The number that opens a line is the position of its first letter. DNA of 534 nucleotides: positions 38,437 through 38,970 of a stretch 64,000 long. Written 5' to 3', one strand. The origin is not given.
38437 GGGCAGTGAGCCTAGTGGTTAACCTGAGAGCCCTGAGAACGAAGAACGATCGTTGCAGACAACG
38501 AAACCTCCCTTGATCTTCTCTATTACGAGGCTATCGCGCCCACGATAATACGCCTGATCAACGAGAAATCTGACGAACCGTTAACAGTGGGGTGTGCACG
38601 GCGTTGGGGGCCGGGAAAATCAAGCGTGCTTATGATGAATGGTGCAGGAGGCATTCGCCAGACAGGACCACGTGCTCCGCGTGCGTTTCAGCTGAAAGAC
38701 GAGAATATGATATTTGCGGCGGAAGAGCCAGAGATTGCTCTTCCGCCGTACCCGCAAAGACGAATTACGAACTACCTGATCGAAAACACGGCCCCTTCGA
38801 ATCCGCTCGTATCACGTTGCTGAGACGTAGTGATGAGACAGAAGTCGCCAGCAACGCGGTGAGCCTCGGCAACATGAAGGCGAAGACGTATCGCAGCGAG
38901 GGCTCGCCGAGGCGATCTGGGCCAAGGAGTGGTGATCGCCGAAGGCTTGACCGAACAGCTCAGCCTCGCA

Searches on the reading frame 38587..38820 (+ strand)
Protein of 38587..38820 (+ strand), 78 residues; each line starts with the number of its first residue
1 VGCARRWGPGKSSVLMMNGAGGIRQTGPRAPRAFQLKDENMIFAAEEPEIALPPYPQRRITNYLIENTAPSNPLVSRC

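Call 70: search_protein_families(library=padloc, proteins=[window:38587-38820:+], max_evalue=0.01)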
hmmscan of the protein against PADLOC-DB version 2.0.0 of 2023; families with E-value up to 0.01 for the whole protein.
window:38587-38820:+ (78 aa): 3 families
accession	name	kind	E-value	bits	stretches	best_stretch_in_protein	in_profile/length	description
PDLC00086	GajA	-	7.2e-11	39.6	1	36-69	301-333/600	AAA ATPase domain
PDLC00084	GajA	-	0.00027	17.9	1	36-69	139-172/431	AAA ATPase domain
PDLC00066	GajA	-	0.00056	16.6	1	36-67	275-306/567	AAA ATPase domain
